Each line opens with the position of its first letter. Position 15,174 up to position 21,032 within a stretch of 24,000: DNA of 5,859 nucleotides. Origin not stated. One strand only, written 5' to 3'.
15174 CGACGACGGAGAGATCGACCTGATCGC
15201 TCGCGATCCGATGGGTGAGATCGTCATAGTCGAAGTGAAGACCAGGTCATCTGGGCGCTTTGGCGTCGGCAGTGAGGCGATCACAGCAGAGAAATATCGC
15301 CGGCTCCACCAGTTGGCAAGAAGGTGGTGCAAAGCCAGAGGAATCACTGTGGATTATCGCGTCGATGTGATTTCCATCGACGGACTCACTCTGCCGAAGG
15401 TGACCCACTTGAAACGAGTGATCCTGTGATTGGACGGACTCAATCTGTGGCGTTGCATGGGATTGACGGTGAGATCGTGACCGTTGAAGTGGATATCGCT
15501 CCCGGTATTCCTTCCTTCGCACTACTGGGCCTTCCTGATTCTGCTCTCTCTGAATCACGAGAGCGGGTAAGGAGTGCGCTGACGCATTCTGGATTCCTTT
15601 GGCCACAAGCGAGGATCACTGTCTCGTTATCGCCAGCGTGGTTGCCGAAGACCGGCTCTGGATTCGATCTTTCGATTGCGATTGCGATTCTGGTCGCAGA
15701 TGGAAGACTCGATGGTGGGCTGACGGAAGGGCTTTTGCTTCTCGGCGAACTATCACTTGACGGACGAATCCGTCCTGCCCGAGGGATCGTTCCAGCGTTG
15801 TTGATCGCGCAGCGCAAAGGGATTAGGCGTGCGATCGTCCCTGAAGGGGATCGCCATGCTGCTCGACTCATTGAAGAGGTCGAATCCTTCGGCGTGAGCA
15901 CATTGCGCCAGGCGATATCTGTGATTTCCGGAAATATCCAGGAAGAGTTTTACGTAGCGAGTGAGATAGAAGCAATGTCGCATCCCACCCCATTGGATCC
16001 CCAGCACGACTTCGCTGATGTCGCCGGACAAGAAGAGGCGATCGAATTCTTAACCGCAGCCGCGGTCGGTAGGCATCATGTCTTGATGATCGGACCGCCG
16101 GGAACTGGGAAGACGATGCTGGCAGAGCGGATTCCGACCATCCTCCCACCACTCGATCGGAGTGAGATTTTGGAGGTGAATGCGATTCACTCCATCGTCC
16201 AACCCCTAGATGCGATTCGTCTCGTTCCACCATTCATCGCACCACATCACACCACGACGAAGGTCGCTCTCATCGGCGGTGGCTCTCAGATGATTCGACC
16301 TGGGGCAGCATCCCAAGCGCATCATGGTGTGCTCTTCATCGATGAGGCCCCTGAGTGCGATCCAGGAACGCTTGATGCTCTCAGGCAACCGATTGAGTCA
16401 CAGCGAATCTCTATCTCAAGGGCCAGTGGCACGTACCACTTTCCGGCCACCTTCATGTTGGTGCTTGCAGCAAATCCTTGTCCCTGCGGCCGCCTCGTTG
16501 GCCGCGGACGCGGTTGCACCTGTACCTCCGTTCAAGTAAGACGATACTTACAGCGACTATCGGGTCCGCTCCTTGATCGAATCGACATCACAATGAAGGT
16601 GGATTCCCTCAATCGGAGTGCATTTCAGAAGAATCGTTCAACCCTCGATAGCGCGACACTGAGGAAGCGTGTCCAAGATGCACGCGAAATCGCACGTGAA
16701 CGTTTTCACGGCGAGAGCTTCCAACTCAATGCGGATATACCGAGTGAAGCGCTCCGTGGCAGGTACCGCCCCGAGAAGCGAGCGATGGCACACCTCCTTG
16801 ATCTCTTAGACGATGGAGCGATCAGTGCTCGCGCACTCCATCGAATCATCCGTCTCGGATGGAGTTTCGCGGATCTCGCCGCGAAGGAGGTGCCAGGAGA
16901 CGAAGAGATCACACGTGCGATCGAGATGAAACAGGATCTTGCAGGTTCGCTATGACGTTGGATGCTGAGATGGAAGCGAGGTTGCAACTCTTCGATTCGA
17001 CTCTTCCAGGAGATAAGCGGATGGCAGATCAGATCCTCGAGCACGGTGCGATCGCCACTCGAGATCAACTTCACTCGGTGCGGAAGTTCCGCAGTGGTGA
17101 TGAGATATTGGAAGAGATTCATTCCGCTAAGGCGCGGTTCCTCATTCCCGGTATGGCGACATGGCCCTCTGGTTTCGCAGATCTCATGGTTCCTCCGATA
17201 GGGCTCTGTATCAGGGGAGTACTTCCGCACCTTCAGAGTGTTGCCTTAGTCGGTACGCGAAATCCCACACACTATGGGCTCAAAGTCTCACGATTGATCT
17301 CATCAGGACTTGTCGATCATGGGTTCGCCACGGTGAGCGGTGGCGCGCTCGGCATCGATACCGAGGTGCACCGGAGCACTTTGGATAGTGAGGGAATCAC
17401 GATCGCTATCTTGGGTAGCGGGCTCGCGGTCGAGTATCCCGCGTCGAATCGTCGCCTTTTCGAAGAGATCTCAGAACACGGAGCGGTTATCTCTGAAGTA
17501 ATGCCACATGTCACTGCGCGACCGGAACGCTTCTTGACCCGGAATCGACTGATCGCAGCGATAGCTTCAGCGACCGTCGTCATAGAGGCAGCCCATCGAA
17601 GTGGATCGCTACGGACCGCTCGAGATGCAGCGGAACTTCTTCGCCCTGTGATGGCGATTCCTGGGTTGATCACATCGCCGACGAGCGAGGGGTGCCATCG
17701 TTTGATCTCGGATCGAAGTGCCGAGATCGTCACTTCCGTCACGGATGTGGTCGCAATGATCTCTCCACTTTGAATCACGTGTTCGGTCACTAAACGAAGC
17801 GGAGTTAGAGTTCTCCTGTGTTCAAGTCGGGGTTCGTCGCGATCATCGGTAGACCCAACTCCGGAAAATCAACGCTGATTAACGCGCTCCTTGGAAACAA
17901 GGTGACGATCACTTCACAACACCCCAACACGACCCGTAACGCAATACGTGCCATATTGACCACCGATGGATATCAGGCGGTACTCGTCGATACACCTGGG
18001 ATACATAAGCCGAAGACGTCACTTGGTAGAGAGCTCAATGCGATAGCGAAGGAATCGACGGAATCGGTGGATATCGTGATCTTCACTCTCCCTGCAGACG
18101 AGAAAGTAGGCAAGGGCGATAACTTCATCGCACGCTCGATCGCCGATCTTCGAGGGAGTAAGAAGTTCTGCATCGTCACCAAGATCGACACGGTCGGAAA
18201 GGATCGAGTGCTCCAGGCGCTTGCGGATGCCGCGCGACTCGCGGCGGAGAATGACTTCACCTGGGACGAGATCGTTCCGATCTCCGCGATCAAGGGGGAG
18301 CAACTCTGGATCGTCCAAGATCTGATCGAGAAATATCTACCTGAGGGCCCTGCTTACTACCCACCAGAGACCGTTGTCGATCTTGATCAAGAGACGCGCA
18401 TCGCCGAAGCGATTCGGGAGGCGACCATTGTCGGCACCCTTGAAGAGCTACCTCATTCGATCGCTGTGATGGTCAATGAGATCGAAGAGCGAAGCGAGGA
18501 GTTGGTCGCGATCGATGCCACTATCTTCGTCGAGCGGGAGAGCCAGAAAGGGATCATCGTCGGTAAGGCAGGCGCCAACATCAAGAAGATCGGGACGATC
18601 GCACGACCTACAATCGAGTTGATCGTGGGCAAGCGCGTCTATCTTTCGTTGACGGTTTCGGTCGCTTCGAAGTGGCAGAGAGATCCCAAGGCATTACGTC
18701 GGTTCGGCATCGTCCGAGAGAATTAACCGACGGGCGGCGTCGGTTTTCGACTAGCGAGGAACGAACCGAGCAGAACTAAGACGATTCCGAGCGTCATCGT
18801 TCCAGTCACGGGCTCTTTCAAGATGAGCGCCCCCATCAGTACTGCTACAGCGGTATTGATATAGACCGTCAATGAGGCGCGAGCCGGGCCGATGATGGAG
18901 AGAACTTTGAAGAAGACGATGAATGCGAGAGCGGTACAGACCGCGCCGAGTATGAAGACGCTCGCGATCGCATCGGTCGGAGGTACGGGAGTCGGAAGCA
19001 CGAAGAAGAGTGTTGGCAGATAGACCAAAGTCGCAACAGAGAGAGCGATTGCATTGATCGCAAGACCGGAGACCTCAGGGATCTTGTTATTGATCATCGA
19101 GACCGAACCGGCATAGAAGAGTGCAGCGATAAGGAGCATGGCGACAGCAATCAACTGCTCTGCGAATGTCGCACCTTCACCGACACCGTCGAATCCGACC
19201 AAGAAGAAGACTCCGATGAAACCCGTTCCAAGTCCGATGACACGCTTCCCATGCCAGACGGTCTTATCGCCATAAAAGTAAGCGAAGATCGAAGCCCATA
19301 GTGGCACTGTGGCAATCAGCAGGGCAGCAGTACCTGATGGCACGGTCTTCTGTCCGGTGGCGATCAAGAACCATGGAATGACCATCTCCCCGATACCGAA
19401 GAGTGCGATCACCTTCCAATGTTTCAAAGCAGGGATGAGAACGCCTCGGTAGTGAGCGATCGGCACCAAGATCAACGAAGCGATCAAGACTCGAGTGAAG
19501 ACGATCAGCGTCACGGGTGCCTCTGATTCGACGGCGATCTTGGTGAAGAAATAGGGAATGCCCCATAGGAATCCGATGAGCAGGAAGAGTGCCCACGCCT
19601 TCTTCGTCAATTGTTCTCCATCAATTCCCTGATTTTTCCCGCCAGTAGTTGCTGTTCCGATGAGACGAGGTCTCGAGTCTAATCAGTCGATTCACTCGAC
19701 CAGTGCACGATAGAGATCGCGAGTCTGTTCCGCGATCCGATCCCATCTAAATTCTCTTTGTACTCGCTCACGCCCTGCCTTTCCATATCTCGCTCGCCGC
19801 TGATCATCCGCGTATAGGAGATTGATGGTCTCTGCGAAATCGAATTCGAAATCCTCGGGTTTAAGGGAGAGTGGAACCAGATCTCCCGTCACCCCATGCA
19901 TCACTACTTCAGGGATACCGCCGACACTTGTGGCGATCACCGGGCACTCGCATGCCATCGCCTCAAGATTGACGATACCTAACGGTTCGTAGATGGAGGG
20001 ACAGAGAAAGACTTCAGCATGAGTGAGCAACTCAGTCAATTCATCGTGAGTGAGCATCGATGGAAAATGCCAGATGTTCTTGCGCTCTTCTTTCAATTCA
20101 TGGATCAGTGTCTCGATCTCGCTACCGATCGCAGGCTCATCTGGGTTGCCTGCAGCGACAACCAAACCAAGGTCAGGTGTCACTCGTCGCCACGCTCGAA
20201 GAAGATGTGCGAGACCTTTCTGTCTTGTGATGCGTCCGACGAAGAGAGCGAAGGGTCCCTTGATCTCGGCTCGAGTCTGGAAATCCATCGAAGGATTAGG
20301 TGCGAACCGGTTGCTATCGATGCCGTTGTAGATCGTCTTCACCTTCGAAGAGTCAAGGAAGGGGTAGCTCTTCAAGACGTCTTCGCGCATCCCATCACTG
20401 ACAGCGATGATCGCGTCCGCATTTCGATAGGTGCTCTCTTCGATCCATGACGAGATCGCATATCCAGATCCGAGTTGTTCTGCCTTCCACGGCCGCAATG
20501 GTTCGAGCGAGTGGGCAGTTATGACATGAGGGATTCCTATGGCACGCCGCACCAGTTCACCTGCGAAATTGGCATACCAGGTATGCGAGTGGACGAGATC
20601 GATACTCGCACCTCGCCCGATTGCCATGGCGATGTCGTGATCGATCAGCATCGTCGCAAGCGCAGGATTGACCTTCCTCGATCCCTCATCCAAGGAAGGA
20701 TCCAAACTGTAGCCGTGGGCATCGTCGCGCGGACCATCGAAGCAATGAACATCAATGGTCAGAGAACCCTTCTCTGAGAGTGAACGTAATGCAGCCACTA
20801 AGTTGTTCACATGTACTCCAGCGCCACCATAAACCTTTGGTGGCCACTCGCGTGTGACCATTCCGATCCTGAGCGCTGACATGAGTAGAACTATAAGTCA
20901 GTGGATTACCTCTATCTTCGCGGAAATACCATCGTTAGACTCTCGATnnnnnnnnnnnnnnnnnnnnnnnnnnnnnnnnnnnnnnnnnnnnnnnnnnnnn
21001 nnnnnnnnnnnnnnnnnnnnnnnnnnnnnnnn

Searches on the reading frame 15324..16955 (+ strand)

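Call 10: search_protein_families(library=pfam, proteins=[window:15324-16955:+], max_evalue=0.001)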
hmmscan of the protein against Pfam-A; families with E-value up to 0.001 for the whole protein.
window:15324-16955:+ (543 aa): 11 families
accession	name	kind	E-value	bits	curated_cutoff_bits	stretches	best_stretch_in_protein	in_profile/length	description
PF01078.27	Mg_chelatase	-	2.6e-80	269.2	20.3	1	229-431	1-204/207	Magnesium chelatase, subunit ChlI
PF13541.12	ChlI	-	2.8e-37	127.7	27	1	54-175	1-120/121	Subunit ChlI of Mg-chelatase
PF13335.12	Mg_chelatase_C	-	7.1e-20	71.8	26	1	442-535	3-93/94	Magnesium chelatase, subunit ChlI C-terminal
PF07728.20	AAA_5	-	3.2e-10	40.6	22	1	252-274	1-23/139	AAA domain (dynein-related subfamily)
PF00493.29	MCM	-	2e-09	37.3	23.3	1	322-386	110-174/224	MCM P-loop domain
PF05362.19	Lon_C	-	6.3e-07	29.6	21.1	1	33-178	24-174/205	Lon protease (S16) C-terminal proteolytic domain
PF20030.5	bpMoxR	-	1e-05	25.1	27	1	233-272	14-53/205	MoxR domain in the MoxR-vWA-beta-propeller ternary systems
PF00004.35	AAA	-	2.3e-05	25.3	21.2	1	253-342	1-66/131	ATPase family associated with various cellular activities (AAA)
PF00158.32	Sigma54_activat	-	0.00016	21.8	20.2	0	237-271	9-43/168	Sigma-54 interaction domain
PF13191.12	AAA_16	-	0.00027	21.9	32.6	0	235-277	4-51/167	AAA ATPase domain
PF13401.12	AAA_22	-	0.00048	20.9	27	0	250-354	5-105/130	AAA domain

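Call 43: search_protein_families(library=ncbifam, proteins=[window:15324-16955:+], max_evalue=0.00001)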
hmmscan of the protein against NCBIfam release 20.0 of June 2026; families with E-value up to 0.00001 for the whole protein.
window:15324-16955:+ (543 aa): 5 families
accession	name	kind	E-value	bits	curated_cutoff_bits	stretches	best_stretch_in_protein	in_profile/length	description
TIGR00368.1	TIGR00368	hypoth_equivalog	1.3e-137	459.5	362.4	1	41-534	3-497/499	YifB family Mg chelatase-like AAA ATPase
NF007365.0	PRK09862.1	equivalog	2.8e-92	309.9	530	1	43-523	10-479/506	YifB family Mg chelatase-like AAA ATPase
TIGR00764.1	lon_rel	equivalog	2.5e-16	59.4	516.6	1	231-288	18-75/608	ATP-dependent protease LonB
TIGR02902.1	spore_lonB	equivalog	3.9e-16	58.8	723.3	1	228-364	62-206/531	ATP-dependent protease LonB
TIGR02903.1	spore_lon_C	equivalog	1.3e-13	50.3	678.8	1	228-365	151-297/615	Lon family ATP-dependent protease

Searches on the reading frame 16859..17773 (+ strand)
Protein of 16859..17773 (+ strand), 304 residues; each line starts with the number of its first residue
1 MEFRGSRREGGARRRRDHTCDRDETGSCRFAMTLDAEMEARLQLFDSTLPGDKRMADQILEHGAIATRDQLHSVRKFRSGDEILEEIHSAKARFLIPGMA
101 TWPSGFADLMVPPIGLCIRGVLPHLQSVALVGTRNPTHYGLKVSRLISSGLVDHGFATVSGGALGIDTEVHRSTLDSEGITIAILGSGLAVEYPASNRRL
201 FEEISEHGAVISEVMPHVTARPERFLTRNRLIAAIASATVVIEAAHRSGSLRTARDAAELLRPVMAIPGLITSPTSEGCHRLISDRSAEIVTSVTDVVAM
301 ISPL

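Call 10: search_protein_families(library=pfam, proteins=[window:16859-17773:+], max_evalue=0.001)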
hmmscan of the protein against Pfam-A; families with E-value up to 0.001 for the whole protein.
window:16859-17773:+ (304 aa): 1 family
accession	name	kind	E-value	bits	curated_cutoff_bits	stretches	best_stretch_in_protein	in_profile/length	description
PF02481.21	DNA_processg_A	-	6.1e-62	209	29.6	1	88-292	3-211/212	DNA recombination-mediator protein A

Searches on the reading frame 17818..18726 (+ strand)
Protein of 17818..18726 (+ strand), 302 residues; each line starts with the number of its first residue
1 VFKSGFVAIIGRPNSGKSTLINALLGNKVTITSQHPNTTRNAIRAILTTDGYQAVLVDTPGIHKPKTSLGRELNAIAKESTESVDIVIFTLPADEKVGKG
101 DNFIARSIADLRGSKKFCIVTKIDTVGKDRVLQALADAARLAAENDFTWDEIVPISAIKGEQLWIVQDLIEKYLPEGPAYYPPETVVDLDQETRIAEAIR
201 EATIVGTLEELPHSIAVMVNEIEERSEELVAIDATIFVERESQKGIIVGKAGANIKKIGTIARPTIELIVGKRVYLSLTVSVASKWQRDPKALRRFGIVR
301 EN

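Call 10: search_protein_families(library=pfam, proteins=[window:17818-18726:+], max_evalue=0.001)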
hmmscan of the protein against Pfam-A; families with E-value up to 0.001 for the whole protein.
window:17818-18726:+ (302 aa): 8 families
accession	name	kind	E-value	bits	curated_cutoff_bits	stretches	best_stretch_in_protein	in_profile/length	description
PF01926.29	MMR_HSR1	-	8.8e-23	81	21.9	1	7-116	2-107/113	50S ribosome-binding GTPase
PF07650.23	KH_2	-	8.2e-17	61.2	22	1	210-287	1-78/78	KH domain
PF00350.29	Dynamin_N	-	3.3e-13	50.4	27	2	7-41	1-34/168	Dynamin family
PF02421.24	FeoB_N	-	1.9e-10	40.9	27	1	7-67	3-62/156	Ferrous iron transport protein B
PF00009.33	GTP_EFTU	-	2.6e-08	34.1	26.5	1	7-175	6-187/188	Elongation factor Tu GTP binding domain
PF04548.22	AIG1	-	5.5e-08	32.8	27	1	9-115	5-114/212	AIG1 family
PF03193.22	RsgA_GTPase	-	2.6e-05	24.6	30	1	3-65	105-171/174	RsgA GTPase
PF09439.16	SRPRB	-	0.00053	19.9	25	1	7-73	6-67/178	Signal recognition particle receptor beta subunit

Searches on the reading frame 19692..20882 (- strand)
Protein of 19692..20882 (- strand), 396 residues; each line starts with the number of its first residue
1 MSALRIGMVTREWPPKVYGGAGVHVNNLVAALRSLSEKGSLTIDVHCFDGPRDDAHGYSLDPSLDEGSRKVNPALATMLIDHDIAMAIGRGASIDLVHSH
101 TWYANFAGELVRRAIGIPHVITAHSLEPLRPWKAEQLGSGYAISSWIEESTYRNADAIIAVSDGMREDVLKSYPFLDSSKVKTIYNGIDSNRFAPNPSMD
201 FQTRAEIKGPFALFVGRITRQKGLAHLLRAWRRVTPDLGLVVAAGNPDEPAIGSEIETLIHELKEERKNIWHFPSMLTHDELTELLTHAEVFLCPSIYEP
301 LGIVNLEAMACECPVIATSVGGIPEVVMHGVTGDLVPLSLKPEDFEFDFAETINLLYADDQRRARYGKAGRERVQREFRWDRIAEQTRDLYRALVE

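Call 10: search_protein_families(library=pfam, proteins=[window:19692-20882:-], max_evalue=0.001)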
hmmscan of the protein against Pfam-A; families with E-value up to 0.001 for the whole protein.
window:19692-20882:- (396 aa): 7 families
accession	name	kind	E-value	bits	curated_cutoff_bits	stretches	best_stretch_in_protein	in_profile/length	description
PF00534.26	Glycos_transf_1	-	1.4e-31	109.8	26.4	1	202-373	8-172/172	Glycosyl transferases group 1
PF13692.12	Glyco_trans_1_4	-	6.9e-27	94.9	27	1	212-359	4-142/142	Glycosyl transferases group 1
PF13439.12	Glyco_transf_4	-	1.2e-24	87.7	28.5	1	18-192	1-170/170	Glycosyltransferase Family 4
PF13579.12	Glyco_trans_4_4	-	4.6e-18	66.5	29.7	1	19-187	1-158/158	Glycosyl transferase 4-like domain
PF20706.3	GT4-conflict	-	2.1e-12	47.2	26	1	144-385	136-383/385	Family 4 Glycosyltransferase in conflict systems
PF13524.12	Glyco_trans_1_2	-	1.1e-07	32.3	25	1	275-387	33-142/144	Glycosyl transferase-like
PF08323.17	Glyco_transf_5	-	0.00034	20.8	22.7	0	85-173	119-228/239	Starch synthase catalytic domain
